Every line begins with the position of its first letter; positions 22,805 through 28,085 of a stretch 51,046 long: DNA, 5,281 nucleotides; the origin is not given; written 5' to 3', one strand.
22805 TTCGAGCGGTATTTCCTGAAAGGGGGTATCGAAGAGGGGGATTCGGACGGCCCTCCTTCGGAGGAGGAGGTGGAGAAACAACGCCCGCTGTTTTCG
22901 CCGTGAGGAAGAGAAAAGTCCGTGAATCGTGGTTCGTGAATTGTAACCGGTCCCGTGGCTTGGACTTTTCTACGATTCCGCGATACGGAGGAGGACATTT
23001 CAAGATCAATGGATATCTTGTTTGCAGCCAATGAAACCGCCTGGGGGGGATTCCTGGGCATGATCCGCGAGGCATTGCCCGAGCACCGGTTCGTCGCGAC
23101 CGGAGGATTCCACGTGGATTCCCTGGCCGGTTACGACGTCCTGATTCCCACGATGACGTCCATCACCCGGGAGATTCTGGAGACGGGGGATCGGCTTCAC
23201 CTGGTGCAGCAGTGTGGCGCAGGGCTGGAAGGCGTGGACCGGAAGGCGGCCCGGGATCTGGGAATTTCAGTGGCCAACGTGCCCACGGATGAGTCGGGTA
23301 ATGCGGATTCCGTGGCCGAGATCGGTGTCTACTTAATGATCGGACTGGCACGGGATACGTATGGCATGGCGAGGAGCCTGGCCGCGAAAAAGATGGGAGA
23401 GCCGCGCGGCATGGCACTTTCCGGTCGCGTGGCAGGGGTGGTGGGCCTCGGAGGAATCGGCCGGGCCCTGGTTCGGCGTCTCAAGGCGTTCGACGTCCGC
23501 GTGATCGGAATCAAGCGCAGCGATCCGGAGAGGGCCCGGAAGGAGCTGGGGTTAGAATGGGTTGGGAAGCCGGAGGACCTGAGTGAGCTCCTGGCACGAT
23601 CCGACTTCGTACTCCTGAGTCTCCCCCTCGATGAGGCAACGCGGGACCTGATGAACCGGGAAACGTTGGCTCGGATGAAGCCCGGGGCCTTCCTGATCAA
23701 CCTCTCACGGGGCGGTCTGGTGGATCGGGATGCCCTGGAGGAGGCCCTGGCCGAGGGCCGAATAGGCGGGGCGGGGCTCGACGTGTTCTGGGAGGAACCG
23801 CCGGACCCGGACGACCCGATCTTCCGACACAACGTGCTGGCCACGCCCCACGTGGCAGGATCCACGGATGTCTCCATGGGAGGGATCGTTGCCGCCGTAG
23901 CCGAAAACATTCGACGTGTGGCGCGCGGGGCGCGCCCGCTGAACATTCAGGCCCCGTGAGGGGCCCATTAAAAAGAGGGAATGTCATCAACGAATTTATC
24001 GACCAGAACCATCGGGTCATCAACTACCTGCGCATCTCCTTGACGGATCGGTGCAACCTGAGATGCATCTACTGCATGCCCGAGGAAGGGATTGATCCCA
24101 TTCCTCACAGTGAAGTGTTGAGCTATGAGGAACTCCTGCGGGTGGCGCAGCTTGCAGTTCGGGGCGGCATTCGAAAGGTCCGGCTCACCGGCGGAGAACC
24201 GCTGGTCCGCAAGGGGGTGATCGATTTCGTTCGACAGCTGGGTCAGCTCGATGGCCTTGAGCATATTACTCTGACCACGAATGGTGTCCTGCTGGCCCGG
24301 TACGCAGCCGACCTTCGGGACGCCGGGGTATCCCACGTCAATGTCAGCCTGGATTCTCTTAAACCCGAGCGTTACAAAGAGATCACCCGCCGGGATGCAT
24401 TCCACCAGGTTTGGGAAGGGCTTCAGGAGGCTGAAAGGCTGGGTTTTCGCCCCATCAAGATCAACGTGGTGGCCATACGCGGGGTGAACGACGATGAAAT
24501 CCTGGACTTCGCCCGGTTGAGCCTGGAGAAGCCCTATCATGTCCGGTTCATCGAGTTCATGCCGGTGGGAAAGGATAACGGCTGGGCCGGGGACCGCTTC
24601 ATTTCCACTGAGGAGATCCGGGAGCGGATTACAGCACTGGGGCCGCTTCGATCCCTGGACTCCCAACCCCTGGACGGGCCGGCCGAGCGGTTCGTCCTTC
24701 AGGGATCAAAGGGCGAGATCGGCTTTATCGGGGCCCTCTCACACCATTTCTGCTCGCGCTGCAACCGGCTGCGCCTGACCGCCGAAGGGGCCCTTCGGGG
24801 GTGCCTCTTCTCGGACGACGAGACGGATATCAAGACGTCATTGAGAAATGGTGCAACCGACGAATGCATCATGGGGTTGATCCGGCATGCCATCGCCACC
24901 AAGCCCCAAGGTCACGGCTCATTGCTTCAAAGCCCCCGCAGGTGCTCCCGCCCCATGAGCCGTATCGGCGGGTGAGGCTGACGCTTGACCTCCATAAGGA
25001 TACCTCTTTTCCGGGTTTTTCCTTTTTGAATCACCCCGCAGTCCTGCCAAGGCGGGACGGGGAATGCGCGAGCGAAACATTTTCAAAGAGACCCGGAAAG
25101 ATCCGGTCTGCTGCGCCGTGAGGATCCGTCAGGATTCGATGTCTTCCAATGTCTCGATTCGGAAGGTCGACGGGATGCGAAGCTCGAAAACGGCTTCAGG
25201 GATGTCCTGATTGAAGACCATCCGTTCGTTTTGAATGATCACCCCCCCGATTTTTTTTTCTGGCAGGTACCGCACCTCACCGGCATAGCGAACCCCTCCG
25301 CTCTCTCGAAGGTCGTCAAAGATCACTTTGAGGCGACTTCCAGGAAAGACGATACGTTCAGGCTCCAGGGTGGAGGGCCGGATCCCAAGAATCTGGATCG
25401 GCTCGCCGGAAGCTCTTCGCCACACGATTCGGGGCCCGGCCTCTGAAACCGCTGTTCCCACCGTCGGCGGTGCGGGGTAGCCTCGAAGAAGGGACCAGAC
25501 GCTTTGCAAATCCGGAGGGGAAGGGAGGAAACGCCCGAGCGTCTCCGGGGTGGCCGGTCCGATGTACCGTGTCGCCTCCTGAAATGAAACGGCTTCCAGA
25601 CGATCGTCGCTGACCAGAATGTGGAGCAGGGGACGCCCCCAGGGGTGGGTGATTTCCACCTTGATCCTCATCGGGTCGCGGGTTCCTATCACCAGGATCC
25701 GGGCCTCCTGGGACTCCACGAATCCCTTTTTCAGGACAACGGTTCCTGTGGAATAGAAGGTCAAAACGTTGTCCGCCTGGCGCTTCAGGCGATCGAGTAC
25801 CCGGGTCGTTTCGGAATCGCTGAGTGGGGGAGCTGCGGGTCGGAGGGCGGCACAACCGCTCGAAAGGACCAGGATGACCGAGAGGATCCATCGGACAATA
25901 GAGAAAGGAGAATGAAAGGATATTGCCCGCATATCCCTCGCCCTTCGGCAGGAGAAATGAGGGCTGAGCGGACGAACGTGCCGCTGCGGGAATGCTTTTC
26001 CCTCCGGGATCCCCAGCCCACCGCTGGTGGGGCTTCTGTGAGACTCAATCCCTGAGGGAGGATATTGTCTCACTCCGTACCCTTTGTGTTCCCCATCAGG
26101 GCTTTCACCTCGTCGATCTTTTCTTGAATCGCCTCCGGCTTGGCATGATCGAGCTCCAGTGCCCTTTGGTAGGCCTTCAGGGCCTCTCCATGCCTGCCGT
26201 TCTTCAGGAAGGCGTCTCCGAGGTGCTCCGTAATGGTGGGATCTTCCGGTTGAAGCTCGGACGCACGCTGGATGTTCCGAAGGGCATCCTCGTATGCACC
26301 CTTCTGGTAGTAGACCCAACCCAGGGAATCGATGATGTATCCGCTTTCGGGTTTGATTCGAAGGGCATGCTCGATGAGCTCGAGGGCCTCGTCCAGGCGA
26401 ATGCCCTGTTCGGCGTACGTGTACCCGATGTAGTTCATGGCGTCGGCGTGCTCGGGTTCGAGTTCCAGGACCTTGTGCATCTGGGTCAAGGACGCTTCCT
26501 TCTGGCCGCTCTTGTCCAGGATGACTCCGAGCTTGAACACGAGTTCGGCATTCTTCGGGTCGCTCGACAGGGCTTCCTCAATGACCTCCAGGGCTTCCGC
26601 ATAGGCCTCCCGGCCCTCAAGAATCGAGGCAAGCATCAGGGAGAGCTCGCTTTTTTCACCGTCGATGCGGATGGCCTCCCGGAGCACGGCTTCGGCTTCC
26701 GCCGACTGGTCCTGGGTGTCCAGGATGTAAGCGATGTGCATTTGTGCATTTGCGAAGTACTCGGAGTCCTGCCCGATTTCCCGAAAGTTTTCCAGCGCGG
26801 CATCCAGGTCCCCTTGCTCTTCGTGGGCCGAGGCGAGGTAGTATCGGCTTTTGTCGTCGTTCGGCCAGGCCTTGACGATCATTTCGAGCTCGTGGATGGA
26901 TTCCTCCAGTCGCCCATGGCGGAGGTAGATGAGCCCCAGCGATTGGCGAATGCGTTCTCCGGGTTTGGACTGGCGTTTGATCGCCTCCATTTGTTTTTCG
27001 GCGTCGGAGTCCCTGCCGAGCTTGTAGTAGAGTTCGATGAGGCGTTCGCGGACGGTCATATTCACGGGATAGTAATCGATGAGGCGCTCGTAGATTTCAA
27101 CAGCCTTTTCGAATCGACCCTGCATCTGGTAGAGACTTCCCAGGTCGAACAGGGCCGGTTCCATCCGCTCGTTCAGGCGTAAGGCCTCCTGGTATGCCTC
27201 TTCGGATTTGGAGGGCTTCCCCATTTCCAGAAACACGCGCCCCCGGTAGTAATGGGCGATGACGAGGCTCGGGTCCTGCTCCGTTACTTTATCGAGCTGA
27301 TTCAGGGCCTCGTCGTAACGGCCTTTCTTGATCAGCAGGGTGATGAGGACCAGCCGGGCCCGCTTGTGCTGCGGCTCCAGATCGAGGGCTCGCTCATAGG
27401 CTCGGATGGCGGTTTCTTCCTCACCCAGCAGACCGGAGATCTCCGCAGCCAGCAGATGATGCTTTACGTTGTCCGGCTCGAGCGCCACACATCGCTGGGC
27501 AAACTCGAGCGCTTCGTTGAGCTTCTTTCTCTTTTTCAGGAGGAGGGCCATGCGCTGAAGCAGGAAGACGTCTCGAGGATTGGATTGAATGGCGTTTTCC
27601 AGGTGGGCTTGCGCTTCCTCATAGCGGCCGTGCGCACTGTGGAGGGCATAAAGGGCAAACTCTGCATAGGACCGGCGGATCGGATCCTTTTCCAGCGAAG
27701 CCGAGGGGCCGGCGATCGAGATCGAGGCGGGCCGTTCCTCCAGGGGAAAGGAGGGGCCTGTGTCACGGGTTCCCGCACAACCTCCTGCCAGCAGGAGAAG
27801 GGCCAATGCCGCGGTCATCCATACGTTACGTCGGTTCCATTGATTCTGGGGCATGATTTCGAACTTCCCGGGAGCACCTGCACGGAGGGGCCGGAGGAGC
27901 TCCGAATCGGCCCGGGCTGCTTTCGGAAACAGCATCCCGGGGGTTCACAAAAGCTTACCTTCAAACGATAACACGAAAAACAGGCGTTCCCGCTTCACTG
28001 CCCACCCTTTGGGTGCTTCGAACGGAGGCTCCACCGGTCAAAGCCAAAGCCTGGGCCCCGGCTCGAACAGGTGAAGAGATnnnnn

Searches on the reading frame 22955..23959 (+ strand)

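Call 34: search_protein_families(library=pfam, proteins=[window:22955-23959:+], max_evalue=0.00001)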
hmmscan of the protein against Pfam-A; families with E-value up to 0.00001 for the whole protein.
window:22955-23959:+ (334 aa): 3 families
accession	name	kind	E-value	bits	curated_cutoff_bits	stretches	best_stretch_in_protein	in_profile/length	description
PF02826.25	2-Hacid_dh_C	-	1.1e-50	171.9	25.1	1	126-301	2-178/178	D-isomer specific 2-hydroxyacid dehydrogenase, NAD binding domain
PF00389.36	2-Hacid_dh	-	3.2e-15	56.4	24.6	1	55-330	35-131/134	D-isomer specific 2-hydroxyacid dehydrogenase, catalytic domain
PF03446.21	NAD_binding_2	-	4e-07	30.6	21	1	161-268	3-110/161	NAD binding domain of 6-phosphogluconate dehydrogenase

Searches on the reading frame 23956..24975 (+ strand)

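Call 34: search_protein_families(library=pfam, proteins=[window:23956-24975:+], max_evalue=0.00001)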
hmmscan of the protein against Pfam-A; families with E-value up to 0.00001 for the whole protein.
window:23956-24975:+ (339 aa): 2 families
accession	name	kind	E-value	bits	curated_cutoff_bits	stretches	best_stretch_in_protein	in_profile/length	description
PF06463.18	Mob_synth_C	-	1.8e-37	128.6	37.4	1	195-320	2-126/128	Molybdenum Cofactor Synthesis C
PF04055.27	Radical_SAM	-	5.2e-37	128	29.5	1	27-188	1-165/166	Radical SAM superfamily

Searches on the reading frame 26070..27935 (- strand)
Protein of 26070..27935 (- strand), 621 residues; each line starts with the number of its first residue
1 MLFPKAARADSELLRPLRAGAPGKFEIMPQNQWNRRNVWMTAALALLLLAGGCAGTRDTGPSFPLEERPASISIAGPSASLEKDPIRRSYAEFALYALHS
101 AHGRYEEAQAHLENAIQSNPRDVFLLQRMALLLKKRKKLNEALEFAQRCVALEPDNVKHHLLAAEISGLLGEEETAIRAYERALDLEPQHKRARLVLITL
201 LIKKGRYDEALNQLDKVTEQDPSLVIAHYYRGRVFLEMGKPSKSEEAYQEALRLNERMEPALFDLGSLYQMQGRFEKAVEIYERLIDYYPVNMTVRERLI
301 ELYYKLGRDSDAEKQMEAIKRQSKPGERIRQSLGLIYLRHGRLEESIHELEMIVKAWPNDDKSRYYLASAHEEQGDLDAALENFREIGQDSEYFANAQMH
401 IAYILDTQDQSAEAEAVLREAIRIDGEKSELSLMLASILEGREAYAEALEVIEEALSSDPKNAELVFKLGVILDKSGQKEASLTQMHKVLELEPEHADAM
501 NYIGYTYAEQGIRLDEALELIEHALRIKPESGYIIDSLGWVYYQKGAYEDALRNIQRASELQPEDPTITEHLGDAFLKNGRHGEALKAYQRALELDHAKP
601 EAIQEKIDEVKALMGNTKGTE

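Call 34: search_protein_families(library=pfam, proteins=[window:26070-27935:-], max_evalue=0.00001)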
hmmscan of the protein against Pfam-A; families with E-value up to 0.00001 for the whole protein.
window:26070-27935:- (621 aa): 31 families (the best 25 are shown)
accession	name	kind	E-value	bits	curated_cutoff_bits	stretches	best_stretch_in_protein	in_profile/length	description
PF07719.23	TPR_2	-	3.3e-59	192.6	27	0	227-256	3-32/34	Tetratricopeptide repeat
PF13432.12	TPR_16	-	1.4e-57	192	32.7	5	538-596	3-61/65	Tetratricopeptide repeat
PF00515.34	TPR_1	-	1.8e-52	173.6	27.8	0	226-256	2-32/34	Tetratricopeptide repeat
PF14559.12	TPR_19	-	1.5e-48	163.4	25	2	174-222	8-56/68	Tetratricopeptide repeat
PF13414.12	TPR_11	-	2.4e-44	149.2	26.8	3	541-580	3-42/42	TPR repeat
PF13181.12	TPR_8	-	1.3e-43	143.8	25.7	0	261-291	3-33/34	Tetratricopeptide repeat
PF13428.12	TPR_14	-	3.2e-43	142.1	23.5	0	430-470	2-42/44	Tetratricopeptide repeat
PF13431.12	TPR_17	-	2.3e-39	130.8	24.4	0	453-481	3-31/34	Tetratricopeptide repeat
PF13424.12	TPR_12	-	3.1e-33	114.2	30.1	0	202-256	14-76/77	Tetratricopeptide repeat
PF13174.12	TPR_6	-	5.1e-28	96.2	26.3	1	261-290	2-31/33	Tetratricopeptide repeat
PF12895.13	ANAPC3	-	3.6e-26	91.7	27.2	0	174-250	6-81/82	Anaphase-promoting complex, cyclosome, subunit 3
PF13371.12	TPR_9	-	2e-23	82.6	35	0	513-568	10-65/73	Tetratricopeptide repeat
PF13176.12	TPR_7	-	1.3e-21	75.2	27.9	0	261-286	1-26/36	Tetratricopeptide repeat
PF23914.1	TPR_CcmH_CycH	-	4.1e-21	75.9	42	0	153-223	46-119/158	Cytochrome c-type biogenesis protein H TPR domain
PF13429.12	TPR_15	-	8.2e-20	71.8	26.2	1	129-225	117-217/280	Tetratricopeptide repeat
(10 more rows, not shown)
